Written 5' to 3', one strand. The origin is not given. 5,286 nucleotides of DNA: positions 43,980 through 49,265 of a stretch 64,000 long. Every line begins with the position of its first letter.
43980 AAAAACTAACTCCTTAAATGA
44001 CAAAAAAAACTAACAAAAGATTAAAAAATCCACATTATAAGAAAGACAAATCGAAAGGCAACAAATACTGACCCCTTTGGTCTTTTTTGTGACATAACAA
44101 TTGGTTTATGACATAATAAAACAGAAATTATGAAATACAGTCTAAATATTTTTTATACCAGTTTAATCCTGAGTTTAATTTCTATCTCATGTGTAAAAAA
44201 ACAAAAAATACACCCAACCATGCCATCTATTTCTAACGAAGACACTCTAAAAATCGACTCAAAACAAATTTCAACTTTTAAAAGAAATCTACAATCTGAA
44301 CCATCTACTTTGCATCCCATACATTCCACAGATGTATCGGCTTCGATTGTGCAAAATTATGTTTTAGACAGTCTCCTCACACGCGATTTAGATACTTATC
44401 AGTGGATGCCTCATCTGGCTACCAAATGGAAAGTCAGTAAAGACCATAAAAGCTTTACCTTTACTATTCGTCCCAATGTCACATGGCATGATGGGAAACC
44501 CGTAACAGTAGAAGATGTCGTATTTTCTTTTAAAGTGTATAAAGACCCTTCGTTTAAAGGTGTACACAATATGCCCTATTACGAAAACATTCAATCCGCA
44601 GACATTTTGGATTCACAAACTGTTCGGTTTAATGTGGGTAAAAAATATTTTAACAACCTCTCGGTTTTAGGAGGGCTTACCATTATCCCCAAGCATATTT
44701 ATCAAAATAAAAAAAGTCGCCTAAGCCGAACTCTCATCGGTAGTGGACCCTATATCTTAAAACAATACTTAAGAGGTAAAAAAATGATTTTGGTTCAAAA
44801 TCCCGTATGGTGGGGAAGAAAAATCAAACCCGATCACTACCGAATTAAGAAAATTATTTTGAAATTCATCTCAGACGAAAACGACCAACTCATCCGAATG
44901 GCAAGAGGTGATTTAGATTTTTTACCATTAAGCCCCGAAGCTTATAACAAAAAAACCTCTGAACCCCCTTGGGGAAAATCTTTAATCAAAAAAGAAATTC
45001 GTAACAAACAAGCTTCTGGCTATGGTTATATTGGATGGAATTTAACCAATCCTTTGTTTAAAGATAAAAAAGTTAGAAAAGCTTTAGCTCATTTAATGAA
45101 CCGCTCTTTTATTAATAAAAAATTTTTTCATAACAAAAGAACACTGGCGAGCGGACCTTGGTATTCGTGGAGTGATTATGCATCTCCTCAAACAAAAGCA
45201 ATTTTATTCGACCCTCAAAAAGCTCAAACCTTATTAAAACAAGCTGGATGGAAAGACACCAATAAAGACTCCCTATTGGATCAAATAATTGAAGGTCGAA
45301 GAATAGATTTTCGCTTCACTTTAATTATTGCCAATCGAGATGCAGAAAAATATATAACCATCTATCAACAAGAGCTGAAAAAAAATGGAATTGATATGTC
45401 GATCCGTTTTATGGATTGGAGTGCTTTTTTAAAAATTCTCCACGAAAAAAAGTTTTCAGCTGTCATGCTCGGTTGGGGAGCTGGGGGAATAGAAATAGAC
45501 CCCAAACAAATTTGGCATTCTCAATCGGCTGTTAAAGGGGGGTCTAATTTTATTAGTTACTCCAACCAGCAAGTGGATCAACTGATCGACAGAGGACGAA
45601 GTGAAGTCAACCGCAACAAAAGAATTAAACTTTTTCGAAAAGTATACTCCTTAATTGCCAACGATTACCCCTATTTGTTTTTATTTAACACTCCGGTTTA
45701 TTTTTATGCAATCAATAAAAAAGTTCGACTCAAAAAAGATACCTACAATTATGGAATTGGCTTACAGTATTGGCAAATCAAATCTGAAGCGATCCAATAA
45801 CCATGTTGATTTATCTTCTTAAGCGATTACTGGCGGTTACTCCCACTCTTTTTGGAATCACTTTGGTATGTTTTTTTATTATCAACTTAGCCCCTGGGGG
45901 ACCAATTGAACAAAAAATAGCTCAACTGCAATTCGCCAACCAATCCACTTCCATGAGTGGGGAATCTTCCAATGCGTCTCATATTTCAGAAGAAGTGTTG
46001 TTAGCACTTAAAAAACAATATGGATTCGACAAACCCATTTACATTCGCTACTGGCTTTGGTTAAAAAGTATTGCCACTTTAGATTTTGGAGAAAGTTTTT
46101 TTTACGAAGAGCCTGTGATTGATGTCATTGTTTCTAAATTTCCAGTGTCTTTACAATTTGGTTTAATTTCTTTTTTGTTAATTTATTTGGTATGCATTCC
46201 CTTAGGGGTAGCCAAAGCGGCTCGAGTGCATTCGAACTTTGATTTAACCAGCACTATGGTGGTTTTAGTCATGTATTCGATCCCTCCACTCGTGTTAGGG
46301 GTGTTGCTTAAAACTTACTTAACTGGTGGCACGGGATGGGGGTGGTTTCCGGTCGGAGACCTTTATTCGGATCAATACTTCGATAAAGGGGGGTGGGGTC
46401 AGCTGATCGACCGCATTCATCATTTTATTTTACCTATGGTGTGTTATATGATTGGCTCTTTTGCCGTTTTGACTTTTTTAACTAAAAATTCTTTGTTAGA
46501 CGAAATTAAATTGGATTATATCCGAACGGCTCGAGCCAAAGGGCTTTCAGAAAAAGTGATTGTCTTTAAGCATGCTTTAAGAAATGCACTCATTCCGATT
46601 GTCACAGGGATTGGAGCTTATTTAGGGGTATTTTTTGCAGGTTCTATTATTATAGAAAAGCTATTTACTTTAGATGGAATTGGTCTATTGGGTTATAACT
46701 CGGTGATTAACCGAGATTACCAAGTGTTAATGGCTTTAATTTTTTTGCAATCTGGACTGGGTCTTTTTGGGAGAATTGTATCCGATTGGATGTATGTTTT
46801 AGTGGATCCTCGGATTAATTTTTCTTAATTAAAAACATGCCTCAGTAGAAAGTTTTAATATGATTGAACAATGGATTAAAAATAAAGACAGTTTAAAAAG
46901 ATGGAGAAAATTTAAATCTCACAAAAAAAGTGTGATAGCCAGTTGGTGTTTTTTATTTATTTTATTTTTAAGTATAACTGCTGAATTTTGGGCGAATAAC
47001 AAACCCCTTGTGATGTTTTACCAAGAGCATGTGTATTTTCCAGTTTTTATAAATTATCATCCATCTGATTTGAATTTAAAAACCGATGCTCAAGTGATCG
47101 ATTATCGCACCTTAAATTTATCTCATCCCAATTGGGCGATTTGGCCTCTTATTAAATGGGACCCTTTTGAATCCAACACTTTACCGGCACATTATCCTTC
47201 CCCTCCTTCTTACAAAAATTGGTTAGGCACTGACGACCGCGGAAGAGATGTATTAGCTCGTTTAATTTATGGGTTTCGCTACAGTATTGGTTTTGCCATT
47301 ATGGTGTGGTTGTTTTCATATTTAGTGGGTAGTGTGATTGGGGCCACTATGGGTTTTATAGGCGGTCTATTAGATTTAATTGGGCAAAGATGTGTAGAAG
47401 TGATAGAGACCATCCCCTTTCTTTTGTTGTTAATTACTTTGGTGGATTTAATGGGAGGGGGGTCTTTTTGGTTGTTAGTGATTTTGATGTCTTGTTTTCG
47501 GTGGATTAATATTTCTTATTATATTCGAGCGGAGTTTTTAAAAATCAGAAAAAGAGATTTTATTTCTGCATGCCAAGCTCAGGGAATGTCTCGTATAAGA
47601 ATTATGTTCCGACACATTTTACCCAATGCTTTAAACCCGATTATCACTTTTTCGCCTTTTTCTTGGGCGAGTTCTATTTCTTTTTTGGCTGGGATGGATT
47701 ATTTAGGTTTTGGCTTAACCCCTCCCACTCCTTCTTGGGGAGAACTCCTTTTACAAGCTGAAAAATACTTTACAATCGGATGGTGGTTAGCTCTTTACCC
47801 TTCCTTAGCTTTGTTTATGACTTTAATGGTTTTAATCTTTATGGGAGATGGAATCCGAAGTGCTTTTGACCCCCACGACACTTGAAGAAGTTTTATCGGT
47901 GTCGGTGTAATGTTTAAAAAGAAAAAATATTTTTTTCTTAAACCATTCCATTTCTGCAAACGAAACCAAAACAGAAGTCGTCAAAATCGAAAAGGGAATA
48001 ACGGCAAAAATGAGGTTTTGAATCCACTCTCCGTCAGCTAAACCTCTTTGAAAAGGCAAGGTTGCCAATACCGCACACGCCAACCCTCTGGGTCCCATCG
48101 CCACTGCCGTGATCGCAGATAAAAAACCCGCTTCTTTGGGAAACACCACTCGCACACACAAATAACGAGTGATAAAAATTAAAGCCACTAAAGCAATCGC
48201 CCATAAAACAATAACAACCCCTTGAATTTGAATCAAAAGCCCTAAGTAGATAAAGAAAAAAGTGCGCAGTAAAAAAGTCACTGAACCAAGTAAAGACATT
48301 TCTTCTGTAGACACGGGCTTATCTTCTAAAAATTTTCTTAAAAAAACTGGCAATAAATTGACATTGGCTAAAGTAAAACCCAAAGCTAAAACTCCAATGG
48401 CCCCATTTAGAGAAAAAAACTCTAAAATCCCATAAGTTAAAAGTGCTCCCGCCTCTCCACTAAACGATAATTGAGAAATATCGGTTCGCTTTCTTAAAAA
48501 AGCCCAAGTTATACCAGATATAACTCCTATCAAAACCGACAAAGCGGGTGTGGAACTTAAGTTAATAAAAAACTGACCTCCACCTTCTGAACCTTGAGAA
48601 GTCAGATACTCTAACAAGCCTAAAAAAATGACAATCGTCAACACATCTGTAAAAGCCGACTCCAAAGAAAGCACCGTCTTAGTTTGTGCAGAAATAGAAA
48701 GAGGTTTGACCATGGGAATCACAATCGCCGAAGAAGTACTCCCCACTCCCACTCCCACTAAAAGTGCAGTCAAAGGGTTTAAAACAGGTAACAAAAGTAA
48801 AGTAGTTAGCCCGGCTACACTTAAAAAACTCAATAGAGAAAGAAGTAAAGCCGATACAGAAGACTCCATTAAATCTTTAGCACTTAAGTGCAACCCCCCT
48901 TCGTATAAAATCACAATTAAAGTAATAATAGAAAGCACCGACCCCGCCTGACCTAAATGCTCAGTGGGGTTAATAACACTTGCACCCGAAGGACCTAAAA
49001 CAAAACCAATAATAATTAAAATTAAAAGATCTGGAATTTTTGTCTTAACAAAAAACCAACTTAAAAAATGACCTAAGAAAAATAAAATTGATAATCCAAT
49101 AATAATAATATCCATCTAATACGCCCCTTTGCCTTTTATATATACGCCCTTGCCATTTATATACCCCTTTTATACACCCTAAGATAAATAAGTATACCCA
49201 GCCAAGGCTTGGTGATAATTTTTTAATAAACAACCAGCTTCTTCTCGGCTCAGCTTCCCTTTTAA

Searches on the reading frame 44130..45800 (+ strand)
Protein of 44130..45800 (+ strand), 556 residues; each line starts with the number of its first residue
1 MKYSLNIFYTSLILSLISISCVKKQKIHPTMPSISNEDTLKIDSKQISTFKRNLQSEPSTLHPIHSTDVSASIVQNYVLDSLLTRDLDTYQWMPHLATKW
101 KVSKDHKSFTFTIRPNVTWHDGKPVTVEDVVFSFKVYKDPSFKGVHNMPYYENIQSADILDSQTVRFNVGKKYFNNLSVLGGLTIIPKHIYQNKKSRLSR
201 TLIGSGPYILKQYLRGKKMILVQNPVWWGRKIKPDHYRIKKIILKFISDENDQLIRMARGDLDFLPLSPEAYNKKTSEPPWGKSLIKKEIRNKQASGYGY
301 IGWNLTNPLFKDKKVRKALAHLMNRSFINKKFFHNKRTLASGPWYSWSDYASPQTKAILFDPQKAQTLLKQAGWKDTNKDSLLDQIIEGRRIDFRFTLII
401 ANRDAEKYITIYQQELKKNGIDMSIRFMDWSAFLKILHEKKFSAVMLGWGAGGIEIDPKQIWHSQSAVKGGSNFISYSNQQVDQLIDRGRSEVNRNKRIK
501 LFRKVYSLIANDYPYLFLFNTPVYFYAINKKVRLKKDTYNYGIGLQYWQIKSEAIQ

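Call 16: search_protein_families(library=pfam, proteins=[window:44130-45800:+], max_evalue=0.01)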
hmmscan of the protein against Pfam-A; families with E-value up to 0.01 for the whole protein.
window:44130-45800:+ (556 aa): 1 family
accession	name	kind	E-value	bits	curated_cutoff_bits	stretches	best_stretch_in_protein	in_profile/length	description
PF00496.27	SBP_bac_5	-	6.4e-79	266.2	32.4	1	93-455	3-352/368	Bacterial extracellular solute-binding proteins, family 5 Middle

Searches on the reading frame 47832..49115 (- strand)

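Call 68: search_protein_families(library=pfam, proteins=[window:47832-49115:-], max_evalue=0.001)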
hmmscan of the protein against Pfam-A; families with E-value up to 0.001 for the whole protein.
window:47832-49115:- (427 aa): 1 family
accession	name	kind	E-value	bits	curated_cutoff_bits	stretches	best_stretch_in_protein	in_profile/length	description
PF00999.27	Na_H_Exchanger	-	8.9e-32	110.8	26.2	1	19-381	8-371/375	Sodium/hydrogen exchanger, transmembrane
